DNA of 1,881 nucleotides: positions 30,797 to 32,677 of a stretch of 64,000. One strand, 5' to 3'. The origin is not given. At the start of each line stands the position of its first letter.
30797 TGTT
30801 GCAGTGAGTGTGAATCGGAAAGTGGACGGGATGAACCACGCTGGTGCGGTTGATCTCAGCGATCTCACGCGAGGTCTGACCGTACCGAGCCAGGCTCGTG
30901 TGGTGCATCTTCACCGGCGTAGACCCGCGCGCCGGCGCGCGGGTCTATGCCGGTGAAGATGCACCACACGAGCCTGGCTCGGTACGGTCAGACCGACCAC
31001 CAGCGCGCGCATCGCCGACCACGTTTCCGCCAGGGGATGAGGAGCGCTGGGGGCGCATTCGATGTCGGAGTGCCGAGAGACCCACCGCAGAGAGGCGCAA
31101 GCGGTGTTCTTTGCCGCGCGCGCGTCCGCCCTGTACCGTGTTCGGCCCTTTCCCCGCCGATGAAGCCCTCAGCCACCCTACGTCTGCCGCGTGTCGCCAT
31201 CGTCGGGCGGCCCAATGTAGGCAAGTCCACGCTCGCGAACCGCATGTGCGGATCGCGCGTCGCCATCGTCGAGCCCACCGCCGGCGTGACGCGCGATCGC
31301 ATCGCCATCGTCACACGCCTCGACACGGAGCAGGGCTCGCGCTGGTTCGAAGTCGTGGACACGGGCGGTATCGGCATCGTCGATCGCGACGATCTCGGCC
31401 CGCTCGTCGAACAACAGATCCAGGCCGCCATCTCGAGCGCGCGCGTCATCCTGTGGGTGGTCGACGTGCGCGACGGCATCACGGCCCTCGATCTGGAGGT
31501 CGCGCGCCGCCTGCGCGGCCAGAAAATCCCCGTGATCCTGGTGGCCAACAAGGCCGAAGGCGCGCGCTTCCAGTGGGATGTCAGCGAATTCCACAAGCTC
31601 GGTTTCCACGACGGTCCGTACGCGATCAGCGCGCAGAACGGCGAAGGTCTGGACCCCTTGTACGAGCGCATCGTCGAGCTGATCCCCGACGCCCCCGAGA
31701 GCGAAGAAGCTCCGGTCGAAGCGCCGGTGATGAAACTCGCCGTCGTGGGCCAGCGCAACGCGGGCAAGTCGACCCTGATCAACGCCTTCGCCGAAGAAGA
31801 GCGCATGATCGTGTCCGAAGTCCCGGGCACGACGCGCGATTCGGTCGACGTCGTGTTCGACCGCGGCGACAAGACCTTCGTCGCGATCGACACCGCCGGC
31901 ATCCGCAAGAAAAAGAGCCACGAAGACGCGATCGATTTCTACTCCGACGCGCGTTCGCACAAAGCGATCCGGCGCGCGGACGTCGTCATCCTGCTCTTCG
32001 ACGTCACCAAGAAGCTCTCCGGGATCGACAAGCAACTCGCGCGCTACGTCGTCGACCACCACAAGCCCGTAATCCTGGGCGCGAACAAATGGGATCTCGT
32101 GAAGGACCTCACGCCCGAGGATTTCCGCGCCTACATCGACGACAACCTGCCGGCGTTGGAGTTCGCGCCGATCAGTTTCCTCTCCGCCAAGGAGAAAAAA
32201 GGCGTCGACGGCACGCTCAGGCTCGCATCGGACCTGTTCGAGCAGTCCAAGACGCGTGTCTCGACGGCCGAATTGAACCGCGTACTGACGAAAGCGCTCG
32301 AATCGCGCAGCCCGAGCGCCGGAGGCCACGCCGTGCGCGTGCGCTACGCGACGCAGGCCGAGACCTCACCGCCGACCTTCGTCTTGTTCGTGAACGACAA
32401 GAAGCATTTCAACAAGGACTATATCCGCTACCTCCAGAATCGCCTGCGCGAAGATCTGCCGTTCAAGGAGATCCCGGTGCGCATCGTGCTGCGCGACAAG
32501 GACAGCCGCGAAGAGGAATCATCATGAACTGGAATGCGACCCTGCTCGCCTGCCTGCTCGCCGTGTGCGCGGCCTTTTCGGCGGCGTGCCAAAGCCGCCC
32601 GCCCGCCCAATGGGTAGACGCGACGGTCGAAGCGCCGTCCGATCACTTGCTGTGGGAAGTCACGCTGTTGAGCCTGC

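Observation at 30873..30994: Two-copy long palindromic element whose differences are compensatory across the arms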

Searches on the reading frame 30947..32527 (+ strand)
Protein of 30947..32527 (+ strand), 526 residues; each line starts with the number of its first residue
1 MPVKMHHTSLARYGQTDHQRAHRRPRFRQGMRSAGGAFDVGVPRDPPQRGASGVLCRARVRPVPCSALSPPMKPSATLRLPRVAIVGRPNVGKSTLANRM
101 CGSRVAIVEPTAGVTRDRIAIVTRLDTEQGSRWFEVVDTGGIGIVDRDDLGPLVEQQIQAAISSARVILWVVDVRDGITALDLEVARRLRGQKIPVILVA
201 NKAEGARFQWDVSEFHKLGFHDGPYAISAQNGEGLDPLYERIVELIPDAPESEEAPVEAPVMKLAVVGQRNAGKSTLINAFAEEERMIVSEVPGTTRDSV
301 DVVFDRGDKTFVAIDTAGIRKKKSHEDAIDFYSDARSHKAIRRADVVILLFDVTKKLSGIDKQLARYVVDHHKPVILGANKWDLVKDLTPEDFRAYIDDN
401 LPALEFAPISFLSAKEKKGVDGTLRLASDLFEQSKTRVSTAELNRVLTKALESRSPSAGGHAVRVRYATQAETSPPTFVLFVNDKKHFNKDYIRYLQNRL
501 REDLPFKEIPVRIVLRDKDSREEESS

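Call 7: search_protein_families(library=pfam, proteins=[window:30947-32527:+], max_evalue=0.001)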
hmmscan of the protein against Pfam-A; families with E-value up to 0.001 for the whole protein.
window:30947-32527:+ (526 aa): 16 families
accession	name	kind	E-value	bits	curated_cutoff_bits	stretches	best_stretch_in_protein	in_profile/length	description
PF01926.29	MMR_HSR1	-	1.7e-51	173.6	21.9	2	82-202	1-113/113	50S ribosome-binding GTPase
PF14714.11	KH_dom-like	-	2.7e-28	98.5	27.3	1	437-516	1-81/81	KH-domain-like of EngA bacterial GTPase enzymes, C-terminal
PF02421.24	FeoB_N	-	8.9e-17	61.5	27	2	263-387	2-120/156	Ferrous iron transport protein B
PF00009.33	GTP_EFTU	-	1.3e-16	61.2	26.5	2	261-427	3-182/188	Elongation factor Tu GTP binding domain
PF00350.29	Dynamin_N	-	3.6e-16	60.1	27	1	264-297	1-34/168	Dynamin family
PF08477.19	Roc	-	7.4e-09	36.3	27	0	82-203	1-118/119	Ras of Complex, Roc, domain of DAPkinase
PF00071.28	Ras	-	1.2e-08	35.1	21.6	1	263-420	1-149/162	Ras family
PF03193.22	RsgA_GTPase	-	2.1e-07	31.3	30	0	265-294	110-139/174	RsgA GTPase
PF04548.22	AIG1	-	7.3e-07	29.1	27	0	82-190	2-108/212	AIG1 family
PF13401.12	AAA_22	-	5.2e-06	27.2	27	0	84-200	9-122/130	AAA domain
PF05621.17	TniB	-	9e-06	25.7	22.4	0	254-288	28-62/189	Bacterial TniB protein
PF00025.27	Arf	-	1.8e-05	24.8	22.3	0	82-141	16-67/174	ADP-ribosylation factor family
PF13173.12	AAA_14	-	2.8e-05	24.5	27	0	264-391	5-110/129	AAA domain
PF00005.33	ABC_tran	-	6.6e-05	24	25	0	263-292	13-42/137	ABC transporter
PF13479.12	AAA_24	-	0.00013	22.3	27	0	82-132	4-35/195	AAA domain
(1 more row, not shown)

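Call 10: find_encoding_contigs(protein=window:31160-32527:+, flank=10000, max_places=10)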
Protein window:31160-32527:+ (455 aa): no gene with exactly this product is on record in the collection.

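Call 17: find_related_loci(query=window:31160-32524:+, collection=genome_contigs, flank=10000)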
Query window:31160-32524:+ (455 aa) in genome_contigs; peptide patterns used: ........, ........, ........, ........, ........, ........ (x = any residue, [..] = any of these).
551 stretches matched a pattern; 490 encode a relative of the query (tblastn E <= 1e-3); the best 80 are kept; 80 distinct loci.
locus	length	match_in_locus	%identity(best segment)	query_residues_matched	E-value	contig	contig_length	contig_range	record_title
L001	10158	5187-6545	88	1-453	0e+0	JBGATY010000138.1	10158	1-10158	MAG: Planctomycetota bacterium isolate MAG_MBR_AS.81 MBRAS-81_NODE_138_length_10158_cov_4.963892, whole genome shotgun s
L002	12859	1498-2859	85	1-454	0e+0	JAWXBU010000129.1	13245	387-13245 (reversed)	MAG: Planctomycetota bacterium isolate MP7G1.130 k99_1028430, whole genome shotgun sequence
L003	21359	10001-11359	83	1-453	0e+0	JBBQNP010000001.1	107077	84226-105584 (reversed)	MAG: Planctomycetota bacterium isolate Co_metawrap_274 Cmw_274_k141_21568383_length_107077_cov_10.9819, whole genome sho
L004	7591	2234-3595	75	1-455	0e+0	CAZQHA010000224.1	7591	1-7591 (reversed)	MAG TPA_asm: uncultured Planctomycetaceae bacterium isolate SRP287051_co1_201 genome assembly, contig: NODE_12024_length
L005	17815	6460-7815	72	1-447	0e+0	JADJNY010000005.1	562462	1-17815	MAG: Planctomycetota bacterium isolate Fred_18-Q3-R57-64_BAT3C.229 tig00005824-10-5615270, whole genome shotgun sequence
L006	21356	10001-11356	72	1-447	0e+0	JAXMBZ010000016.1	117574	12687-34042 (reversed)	MAG: Planctomycetota bacterium isolate STL-PLA49 C2.167.fa-16, whole genome shotgun sequence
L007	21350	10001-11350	69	8-452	0e+0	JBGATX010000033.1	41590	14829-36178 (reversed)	MAG: Planctomycetota bacterium isolate MAG_AAO_H10.88 AAOH10-88_opera_contig_3774, whole genome shotgun sequence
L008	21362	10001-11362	66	1-455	0e+0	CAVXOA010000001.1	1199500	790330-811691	MAG: uncultured Planctomycetota bacterium isolate MFD01916.bin.3.84 genome assembly, contig: contig_158, whole genome sh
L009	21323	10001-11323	68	4-446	0e+0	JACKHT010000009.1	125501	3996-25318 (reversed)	MAG: Planctomycetota bacterium isolate HK-STAS-PLAN-25 HK-STAS-PLAN-25_9, whole genome shotgun sequence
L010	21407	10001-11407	67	9-453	0e+0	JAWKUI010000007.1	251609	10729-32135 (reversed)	MAG: Planctomycetota bacterium isolate ABC1.71 ABC1.71.fa-7, whole genome shotgun sequence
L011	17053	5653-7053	67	10-446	0e+0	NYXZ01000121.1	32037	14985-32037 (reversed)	MAG: Planctomycetota bacterium isolate ARS90 MHASMcontig_422050, whole genome shotgun sequence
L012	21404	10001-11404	63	3-455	0e+0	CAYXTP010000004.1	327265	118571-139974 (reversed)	MAG TPA_asm: uncultured Planctomycetaceae bacterium isolate binchicken_co46_915 genome assembly, contig: NODE_23_length_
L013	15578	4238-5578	66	10-446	0e+0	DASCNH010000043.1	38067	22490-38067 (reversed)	MAG TPA_asm: Planctomycetota bacterium isolate Fu_MAG_124 c_000000499876, whole genome shotgun sequence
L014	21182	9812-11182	63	9-455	0e+0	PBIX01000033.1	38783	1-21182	MAG: Planctomycetota bacterium isolate SP2985 34006, whole genome shotgun sequence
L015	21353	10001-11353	63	9-449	0e+0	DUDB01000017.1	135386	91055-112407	MAG TPA_asm: Planctomycetota bacterium isolate UWMA-0345 NODE_183_length_135386_cov_0.159328, whole genome shotgun seque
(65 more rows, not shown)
